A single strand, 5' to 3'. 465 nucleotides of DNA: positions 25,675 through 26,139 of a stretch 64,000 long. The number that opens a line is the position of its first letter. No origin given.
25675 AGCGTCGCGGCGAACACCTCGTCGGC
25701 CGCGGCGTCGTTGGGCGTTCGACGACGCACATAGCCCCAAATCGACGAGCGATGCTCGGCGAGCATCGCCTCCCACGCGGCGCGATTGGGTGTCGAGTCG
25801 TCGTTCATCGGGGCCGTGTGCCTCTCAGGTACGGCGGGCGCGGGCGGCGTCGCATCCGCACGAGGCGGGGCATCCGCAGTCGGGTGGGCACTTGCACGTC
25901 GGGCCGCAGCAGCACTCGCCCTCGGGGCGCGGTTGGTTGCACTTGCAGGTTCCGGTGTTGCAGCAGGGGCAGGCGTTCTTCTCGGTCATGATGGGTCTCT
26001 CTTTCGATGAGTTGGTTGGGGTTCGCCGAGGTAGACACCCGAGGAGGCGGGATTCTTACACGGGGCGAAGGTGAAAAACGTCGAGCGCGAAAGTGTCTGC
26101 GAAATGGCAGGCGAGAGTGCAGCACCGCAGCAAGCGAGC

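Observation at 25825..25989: Unannotated 54-codon ORF encoding a metallothionein-like peptide (26% Cys)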

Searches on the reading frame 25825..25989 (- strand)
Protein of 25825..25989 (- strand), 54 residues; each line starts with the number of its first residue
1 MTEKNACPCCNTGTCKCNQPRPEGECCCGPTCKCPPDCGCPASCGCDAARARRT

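Call 3: search_protein_families(library=pfam, proteins=[window:25825-25989:-], max_evalue=1)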
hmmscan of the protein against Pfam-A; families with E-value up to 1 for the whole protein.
window:25825-25989:- (54 aa): 0 families

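Call 4: search_protein_families(library=ncbifam, proteins=[window:25825-25989:-], max_evalue=1)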
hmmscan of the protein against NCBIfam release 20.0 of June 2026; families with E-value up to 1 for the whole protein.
window:25825-25989:- (54 aa): 0 families

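Call 5: find_homologous_proteins(query=window:25828-25989:-, max_evalue=0.01)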
Query seq(54 aa) (54 aa): 2 proteins with E <= 0.01 among 2 candidates.
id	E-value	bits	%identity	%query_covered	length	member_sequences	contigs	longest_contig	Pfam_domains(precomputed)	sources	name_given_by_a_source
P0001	9.3e-27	110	100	100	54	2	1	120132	-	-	-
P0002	1.8e-18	84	80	100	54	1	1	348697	-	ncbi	ncbi:MAG: hypothetical protein U0269_16595 [Polyangiales bacterium]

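Call 8: find_encoding_contigs(protein=P0002, flank=6000)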
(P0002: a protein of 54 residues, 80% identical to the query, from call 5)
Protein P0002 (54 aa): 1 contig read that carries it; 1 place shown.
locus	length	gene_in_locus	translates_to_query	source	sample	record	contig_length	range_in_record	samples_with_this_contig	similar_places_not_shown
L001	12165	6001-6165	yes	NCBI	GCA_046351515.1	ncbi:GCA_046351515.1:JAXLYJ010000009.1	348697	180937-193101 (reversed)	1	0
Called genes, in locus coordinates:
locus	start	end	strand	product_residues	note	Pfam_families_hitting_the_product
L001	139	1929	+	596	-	PF16697:Yop-YscD_cpl, PF00498:FHA, PF00158:Sigma54_activat, PF14532:Sigma54_activ_2, PF07728:AAA_5 (weak), PF25601:AAA_lid_14, PF02954:HTH_8 (weak)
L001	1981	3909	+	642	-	PF00069:Pkinase, PF07714:PK_Tyr_Ser-Thr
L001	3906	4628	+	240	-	PF00535:Glycos_transf_2, PF13641:Glyco_tranf_2_3 (weak)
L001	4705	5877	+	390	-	PF00266:Aminotran_5, PF22580:KYNU_C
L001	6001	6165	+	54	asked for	-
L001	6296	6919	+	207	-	PF04542:Sigma70_r2, PF08281:Sigma70_r4_2 (weak)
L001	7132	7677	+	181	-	-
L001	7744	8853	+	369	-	PF01926:MMR_HSR1, PF02421:FeoB_N, PF06071:YchF-GTPase_C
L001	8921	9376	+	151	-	-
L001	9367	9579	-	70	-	-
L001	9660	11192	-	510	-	PF12779:WXXGXW (faint)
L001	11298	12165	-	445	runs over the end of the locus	PF01794:Ferric_reduct, PF00970:FAD_binding_6 (weak), PF08022:FAD_binding_8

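Call 12: find_related_loci(query=A1, collection=genome_contigs, flank=4000)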
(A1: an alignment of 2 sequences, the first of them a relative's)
Query A1 (54 aa) in genome_contigs; peptide patterns used: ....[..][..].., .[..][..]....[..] (x = any residue, [..] = any of these).
72 stretches matched a pattern; 1 encode a relative of the query (tblastn E <= 1e-3); 1 distinct loci.
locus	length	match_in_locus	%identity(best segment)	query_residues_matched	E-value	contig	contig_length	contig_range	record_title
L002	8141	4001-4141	81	1-47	1e-21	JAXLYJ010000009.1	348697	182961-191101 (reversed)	MAG: Polyangiales bacterium isolate STL-MYX10 C1.257.fa-9, whole genome shotgun sequence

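Call 24: search_protein_representatives(alignment_id=A1)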
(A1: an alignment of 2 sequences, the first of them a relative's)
Query: 2 sequences, 54 profile positions. Proteins with E-value up to 0.001 (for the whole library): 7; up to 1e-10: 2; up to 1e-30: 0. The best 7 are listed.
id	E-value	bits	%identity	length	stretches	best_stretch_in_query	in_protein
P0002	1.0e-27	112.2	-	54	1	1-54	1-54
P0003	1.9e-17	79.3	-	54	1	1-54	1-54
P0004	3.7e-09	52.8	-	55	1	1-54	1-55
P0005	5.5e-08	49.0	-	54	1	1-50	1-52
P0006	6.3e-07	45.6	-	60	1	1-54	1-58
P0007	3.6e-05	40.0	-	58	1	2-53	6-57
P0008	3.0e-04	37.1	-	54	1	1-48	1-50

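Call 27: find_homologous_proteins(query=A2, max_evalue=0.01)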
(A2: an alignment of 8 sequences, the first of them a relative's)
Query A2 (8 sequences) (54 aa, profile of the alignment): 26 proteins with E <= 0.01 among 367 candidates.
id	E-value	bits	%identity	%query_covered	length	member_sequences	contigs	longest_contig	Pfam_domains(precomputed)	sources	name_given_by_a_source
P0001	1.8e-18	84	100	100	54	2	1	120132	-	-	-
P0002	3.0e-18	83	80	100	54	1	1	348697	-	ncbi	ncbi:MAG: hypothetical protein U0269_16595 [Polyangiales bacterium]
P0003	4.5e-17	80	76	100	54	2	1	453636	-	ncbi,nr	ncbi:MAG: hypothetical protein IPJ34_18545 [Myxococcales bacterium]|nr:hypothetical protein [Myxococ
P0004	3.3e-16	77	51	100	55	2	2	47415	-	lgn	-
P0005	2.5e-14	71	59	96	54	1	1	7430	-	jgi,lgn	jgi:hypothetical protein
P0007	4.7e-14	70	51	98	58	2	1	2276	-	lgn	-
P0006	5.1e-14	70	74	57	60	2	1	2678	-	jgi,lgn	-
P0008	1.4e-12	65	54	96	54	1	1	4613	-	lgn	-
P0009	1.4e-10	59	54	96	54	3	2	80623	-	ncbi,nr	ncbi:MAG: hypothetical protein KIS78_09255 [Labilithrix sp.]|nr:hypothetical protein [Labilithrix sp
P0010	2.6e-9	55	53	100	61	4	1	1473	-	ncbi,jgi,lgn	jgi:hypothetical protein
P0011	1.1e-8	53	54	93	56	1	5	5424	-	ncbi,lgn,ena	-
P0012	1.5e-7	49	54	85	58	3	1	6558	-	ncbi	-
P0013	3.8e-7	48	54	89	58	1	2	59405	-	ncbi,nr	ncbi:MAG: hypothetical protein KF850_16605 [Labilithrix sp.]|nr:hypothetical protein [Labilithrix sp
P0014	7.0e-7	47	51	93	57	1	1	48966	-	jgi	-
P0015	1.4e-6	46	70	50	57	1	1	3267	-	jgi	jgi:hypothetical protein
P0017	1.3e-5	43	51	83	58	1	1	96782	-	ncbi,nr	ncbi:MAG: hypothetical protein KF764_14405 [Labilithrix sp.]|nr:hypothetical protein [Labilithrix sp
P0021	6.8e-5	41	60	91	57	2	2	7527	-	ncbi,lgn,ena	-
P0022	1.8e-4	39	45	76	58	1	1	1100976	-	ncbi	ncbi:MAG: hypothetical protein QM820_08545 [Minicystis sp.]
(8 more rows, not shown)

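Call 29: find_encoding_contigs(protein=P0003, flank=5000, max_places=2)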
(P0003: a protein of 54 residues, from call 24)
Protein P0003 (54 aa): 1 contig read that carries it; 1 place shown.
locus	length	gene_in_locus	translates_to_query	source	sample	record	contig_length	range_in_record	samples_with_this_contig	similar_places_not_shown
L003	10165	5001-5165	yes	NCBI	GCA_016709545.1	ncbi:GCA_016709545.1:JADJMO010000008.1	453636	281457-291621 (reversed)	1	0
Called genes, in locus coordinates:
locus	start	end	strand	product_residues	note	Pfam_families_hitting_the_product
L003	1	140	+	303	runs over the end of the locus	PF03781:FGE-sulfatase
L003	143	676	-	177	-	PF05099:TerB (faint), PF04391:DUF533 (faint)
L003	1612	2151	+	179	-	PF26766:Choice_anch_L (faint)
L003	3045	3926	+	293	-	-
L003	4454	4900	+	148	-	-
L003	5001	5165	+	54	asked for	-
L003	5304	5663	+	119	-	-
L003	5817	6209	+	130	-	-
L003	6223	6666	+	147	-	PF12833:HTH_18, PF00165:HTH_AraC (weak)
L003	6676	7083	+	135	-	PF00903:Glyoxalase, PF22677:Ble-like_N (weak)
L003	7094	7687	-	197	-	-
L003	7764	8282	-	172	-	-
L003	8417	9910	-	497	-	PF12799:LRR_4 (faint), PF13855:LRR_8 (faint), PF14096:DUF4274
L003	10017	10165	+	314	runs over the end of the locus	PF01522:Polysacc_deac_1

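Call 30: find_encoding_contigs(protein=P0009, flank=5000, max_places=2)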
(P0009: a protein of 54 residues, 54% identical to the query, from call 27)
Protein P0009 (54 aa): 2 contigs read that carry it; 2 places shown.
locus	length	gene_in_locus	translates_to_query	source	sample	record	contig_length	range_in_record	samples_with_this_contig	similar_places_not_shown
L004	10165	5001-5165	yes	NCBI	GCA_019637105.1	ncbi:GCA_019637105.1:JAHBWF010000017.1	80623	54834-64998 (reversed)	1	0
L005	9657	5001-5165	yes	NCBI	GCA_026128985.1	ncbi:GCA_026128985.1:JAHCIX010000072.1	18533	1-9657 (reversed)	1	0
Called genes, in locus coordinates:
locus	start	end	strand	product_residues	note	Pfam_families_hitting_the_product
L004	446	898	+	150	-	PF01047:MarR, PF12802:MarR_2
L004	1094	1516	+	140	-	PF02627:CMD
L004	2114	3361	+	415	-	-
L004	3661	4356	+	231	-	-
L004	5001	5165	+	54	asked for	-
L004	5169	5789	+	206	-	PF04542:Sigma70_r2, PF08281:Sigma70_r4_2, PF04545:Sigma70_r4 (weak)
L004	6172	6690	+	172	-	PF01475:FUR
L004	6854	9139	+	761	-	PF00141:peroxidase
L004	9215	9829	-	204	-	-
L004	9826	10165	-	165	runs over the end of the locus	PF04542:Sigma70_r2, PF08281:Sigma70_r4_2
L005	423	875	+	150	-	PF01047:MarR, PF12802:MarR_2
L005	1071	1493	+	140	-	PF02627:CMD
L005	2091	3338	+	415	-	-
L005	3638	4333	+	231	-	-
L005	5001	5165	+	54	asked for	-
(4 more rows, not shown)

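Call 31: find_encoding_contigs(protein=P0022, flank=5000, max_places=2)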
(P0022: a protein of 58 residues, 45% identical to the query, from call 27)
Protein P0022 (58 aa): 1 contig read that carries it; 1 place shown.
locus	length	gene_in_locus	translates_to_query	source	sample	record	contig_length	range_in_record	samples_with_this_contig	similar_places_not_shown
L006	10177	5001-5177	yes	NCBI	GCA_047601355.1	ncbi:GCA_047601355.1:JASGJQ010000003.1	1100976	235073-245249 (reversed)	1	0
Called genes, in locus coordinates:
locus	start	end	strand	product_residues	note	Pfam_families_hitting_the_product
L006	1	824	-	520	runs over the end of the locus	PF12801:Fer4_5, PF13484:Fer4_16 (faint), PF13187:Fer4_9 (faint), PF00037:Fer4 (weak), PF12838:Fer4_7 (weak), PF00037:Fer4, PF12797:Fer4_2 (weak), PF12837:Fer4_6 (weak), +2 more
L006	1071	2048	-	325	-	PF04015:DUF362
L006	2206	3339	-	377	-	PF02254:TrkA_N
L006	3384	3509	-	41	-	-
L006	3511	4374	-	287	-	-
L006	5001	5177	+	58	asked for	-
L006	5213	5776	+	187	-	PF04542:Sigma70_r2, PF08281:Sigma70_r4_2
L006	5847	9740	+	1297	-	PF07719:TPR_2 (faint), PF14559:TPR_19 (faint)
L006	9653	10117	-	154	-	-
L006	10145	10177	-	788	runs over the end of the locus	-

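Call 32: find_encoding_contigs(protein=P0013, flank=5000, max_places=2)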
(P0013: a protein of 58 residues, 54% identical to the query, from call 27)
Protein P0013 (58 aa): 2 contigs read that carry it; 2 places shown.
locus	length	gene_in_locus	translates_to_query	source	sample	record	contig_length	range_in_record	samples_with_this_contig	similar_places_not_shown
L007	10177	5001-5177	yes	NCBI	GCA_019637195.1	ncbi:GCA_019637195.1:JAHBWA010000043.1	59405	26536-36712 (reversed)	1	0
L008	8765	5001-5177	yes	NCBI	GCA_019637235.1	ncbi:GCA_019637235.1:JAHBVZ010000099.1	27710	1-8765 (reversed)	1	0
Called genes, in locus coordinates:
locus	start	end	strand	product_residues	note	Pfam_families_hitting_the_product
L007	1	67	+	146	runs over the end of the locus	PF10604:Polyketide_cyc2, PF08327:AHSA1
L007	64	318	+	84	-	-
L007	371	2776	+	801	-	PF02463:SMC_N (faint), PF20703:nSTAND1 (faint), PF13191:AAA_16 (faint), PF13555:AAA_29 (faint), PF00684:DnaJ_CXXCXGXG (faint), PF00005:ABC_tran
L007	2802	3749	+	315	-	PF01555:N6_N4_Mtase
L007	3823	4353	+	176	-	PF12867:DinB_2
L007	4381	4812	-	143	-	-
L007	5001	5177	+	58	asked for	-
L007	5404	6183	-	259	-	-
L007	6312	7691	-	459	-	PF00069:Pkinase, PF07714:PK_Tyr_Ser-Thr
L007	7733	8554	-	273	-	-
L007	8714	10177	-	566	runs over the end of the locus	PF00069:Pkinase, PF07714:PK_Tyr_Ser-Thr, PF01636:APH (faint)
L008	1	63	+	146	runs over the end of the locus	PF10604:Polyketide_cyc2, PF08327:AHSA1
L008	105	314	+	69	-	-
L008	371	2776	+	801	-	PF02463:SMC_N (faint), PF20703:nSTAND1 (faint), PF13191:AAA_16 (faint), PF13555:AAA_29 (faint), PF00684:DnaJ_CXXCXGXG (faint), PF00005:ABC_tran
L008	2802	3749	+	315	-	PF01555:N6_N4_Mtase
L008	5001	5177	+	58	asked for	-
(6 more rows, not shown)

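Call 33: find_encoding_contigs(protein=P0017, flank=5000, max_places=2)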
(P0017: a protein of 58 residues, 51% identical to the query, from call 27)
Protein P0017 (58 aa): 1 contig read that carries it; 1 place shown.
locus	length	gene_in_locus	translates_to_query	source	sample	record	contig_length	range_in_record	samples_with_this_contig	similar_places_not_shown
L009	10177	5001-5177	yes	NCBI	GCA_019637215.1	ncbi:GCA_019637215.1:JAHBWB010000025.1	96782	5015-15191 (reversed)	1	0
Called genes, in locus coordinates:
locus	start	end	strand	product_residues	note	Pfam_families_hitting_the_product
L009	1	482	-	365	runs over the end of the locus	PF13401:AAA_22 (weak), PF00448:SRP54, PF13521:AAA_28 (weak), PF13671:AAA_33 (weak)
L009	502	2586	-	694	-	PF00771:FHIPEP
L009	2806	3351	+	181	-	-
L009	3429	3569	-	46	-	-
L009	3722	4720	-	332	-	PF02557:VanY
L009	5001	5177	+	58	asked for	-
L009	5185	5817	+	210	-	PF04542:Sigma70_r2, PF08281:Sigma70_r4_2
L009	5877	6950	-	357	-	-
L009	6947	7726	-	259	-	PF01311:Bac_export_1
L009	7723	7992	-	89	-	PF01313:Bac_export_3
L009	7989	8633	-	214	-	PF00813:FliP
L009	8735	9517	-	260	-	PF04347:FliO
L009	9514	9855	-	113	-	PF01052:FliMN_C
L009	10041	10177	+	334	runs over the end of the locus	PF00296:Bac_luciferase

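Call 34: find_encoding_contigs(protein=P0014, flank=5000, max_places=2)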
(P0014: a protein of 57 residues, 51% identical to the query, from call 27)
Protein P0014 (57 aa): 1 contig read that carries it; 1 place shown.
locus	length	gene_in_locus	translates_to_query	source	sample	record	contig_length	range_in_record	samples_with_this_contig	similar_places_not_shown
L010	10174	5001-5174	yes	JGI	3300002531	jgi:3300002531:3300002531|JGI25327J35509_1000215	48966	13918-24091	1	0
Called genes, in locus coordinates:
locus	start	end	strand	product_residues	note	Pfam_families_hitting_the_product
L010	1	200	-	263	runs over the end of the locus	PF07719:TPR_2 (faint), PF13181:TPR_8 (faint), PF13424:TPR_12 (faint), PF13428:TPR_14 (faint), PF13432:TPR_16, PF13414:TPR_11 (faint), PF14559:TPR_19 (faint)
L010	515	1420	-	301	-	PF13628:DUF4142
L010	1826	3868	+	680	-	PF00144:Beta-lactamase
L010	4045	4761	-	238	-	-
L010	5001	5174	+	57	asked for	-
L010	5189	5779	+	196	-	PF04542:Sigma70_r2, PF08281:Sigma70_r4_2 (weak)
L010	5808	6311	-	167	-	-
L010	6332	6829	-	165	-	-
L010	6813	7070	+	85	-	-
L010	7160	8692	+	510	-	PF00069:Pkinase, PF07714:PK_Tyr_Ser-Thr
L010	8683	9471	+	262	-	-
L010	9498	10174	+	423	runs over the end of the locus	PF16697:Yop-YscD_cpl, PF00498:FHA, PF00158:Sigma54_activat, PF14532:Sigma54_activ_2, PF25601:AAA_lid_14, PF02954:HTH_8 (weak)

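Call 35: find_encoding_contigs(protein=P0004, flank=5000, max_places=2)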
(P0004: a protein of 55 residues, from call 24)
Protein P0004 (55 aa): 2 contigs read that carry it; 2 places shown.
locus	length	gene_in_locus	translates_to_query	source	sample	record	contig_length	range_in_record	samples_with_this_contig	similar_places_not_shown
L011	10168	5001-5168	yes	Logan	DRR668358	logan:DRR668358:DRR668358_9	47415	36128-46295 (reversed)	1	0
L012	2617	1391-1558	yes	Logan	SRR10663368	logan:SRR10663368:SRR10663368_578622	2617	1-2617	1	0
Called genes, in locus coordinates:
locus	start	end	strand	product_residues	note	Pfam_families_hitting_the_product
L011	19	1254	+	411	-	PF07690:MFS_1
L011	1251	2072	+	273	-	PF03308:MeaB (weak)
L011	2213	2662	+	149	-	-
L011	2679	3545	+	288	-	-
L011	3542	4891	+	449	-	PF02417:Chromate_transp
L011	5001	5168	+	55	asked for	-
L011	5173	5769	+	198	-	PF04542:Sigma70_r2, PF08281:Sigma70_r4_2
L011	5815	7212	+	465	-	PF00069:Pkinase, PF07714:PK_Tyr_Ser-Thr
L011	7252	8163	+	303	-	PF03109:ABC1 (faint), PF00069:Pkinase, PF07714:PK_Tyr_Ser-Thr, PF01636:APH (faint)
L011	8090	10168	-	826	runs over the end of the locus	-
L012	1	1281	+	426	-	?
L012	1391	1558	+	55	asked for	-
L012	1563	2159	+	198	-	PF04542:Sigma70_r2, PF08281:Sigma70_r4_2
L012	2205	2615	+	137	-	?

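Call 42: search_protein_families(library=pfam, alignment_id=A3, max_evalue=10)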
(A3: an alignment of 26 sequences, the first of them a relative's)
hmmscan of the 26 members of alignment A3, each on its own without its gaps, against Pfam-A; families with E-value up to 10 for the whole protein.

A. member 1, P0001 (54 aa): 0 families

B. families by the number of members that match (of 26 scanned): 1 family
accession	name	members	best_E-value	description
PF02067.21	Metallothio_5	3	0.17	Metallothionein family 5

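Call 43: search_solved_structures(query=A3, max_evalue=10, show_alignments=3)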
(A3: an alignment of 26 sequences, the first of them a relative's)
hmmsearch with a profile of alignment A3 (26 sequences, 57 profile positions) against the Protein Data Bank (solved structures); distinct sequences matched with E-value up to 10: 0.

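Call 46: find_related_loci(query=A3, collection=metagenome_contigs, flank=3000)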
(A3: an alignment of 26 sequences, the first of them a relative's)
Query A3 (54 aa) in metagenome_contigs; peptide patterns used: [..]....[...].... (x = any residue, [..] = any of these).
600 stretches matched a pattern (row limit reached: there are more); 17 encode a relative of the query (tblastn E <= 1e-3); 17 distinct loci.
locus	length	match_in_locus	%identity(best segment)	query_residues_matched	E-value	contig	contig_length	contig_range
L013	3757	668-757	77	24-53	7e-11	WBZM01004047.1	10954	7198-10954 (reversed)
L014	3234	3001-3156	56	1-50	2e-10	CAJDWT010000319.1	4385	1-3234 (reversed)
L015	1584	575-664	73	24-53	8e-10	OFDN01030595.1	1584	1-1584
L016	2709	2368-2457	73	24-53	9e-10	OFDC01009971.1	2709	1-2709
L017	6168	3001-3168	48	1-54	5e-9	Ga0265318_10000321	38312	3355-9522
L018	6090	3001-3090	70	24-53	4e-9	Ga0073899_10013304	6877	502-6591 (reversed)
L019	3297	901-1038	57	7-47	5e-9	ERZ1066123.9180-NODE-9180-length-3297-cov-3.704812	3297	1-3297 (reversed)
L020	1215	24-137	61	14-50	1e-8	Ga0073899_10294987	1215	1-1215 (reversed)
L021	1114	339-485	52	1-48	1e-8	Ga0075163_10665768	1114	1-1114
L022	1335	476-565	67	21-50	3e-8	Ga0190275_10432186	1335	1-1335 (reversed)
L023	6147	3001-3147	52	6-52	5e-8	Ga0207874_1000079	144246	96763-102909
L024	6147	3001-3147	52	6-52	5e-8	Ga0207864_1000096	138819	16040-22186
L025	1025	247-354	58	15-50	9e-8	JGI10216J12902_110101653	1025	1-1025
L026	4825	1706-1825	55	14-52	1e-7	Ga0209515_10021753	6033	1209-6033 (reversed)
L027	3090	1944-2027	68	23-50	3e-7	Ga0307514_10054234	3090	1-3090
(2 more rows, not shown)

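Call 62: predict_structure(alignment_id=A3)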
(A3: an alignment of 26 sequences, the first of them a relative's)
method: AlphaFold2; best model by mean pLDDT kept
length: 54 residues; sequences in the alignment: 26
mean_pLDDT: 66.0   pTM: 0.43
mean pLDDT of the five models: 66.0, 64.8, 64.5, 63.4, 63.2
residues with pLDDT >= 90: 0; 70-90: 19; 50-70: 31; < 50: 4
segments of 3 or more residues with pLDDT < 50: 1-4
pLDDT, mean of each block of 10 residues (from residue 1): 53 65 71 68 73 67
secondary structure, 60 per line:
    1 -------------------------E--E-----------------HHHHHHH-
elements in order: H47-53

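Call 64: find_encoding_contigs(protein=P0001, flank=4000, max_places=3)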
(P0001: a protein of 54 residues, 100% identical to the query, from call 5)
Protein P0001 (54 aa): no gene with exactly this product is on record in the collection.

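Call 65: fold_search(model_id=the predicted structure, library=pdb)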
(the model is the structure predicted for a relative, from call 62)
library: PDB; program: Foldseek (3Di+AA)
matches with E <= 10: 0; with E <= 0.001: 0
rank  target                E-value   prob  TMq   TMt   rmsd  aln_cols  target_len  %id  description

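Call 68: find_homologous_proteins(query=A4, max_evalue=0.1)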
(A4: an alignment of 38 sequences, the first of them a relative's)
Query A4 (38 sequences) (54 aa, profile of the alignment): 35 proteins with E <= 0.1 among 371 candidates.
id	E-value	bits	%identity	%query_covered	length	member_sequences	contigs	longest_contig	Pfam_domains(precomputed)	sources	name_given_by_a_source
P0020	4.2e-14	70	67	50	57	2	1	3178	-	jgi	jgi:hypothetical protein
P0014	1.2e-13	69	51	93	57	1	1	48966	-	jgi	-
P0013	1.4e-13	68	54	89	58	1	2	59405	-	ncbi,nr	ncbi:MAG: hypothetical protein KF850_16605 [Labilithrix sp.]|nr:hypothetical protein [Labilithrix sp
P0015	1.9e-13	68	70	50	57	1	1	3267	-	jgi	jgi:hypothetical protein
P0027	4.8e-13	67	52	87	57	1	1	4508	-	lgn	-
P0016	7.0e-13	66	52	93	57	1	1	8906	-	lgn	-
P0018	9.0e-13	66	47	94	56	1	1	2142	-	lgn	-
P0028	1.9e-12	65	44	93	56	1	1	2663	-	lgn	-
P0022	2.4e-12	65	45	76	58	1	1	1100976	-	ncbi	ncbi:MAG: hypothetical protein QM820_08545 [Minicystis sp.]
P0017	3.7e-12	64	51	83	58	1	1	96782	-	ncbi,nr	ncbi:MAG: hypothetical protein KF764_14405 [Labilithrix sp.]|nr:hypothetical protein [Labilithrix sp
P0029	1.0e-11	63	60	56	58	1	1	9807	-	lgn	-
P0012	1.7e-11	62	54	85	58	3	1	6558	-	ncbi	-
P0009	1.8e-11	62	54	96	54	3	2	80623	-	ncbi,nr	ncbi:MAG: hypothetical protein KIS78_09255 [Labilithrix sp.]|nr:hypothetical protein [Labilithrix sp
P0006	2.2e-11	61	74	57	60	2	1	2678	-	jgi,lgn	-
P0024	2.5e-11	61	60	65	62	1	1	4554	-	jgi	-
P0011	2.8e-11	61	54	93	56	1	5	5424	-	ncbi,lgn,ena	-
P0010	5.3e-10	57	53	100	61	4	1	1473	-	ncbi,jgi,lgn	jgi:hypothetical protein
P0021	5.8e-10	57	60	91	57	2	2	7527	-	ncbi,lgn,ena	-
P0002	4.7e-9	54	80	100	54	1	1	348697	-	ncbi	ncbi:MAG: hypothetical protein U0269_16595 [Polyangiales bacterium]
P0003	9.6e-9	53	76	100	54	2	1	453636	-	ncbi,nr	ncbi:MAG: hypothetical protein IPJ34_18545 [Myxococcales bacterium]|nr:hypothetical protein [Myxococ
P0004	1.5e-8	52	51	100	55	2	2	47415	-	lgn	-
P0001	1.5e-8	52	100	100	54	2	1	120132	-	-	-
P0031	9.1e-6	43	71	44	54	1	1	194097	-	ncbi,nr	ncbi:MAG: hypothetical protein KF729_03000 [Sandaracinaceae bacterium]|nr:hypothetical protein [Sand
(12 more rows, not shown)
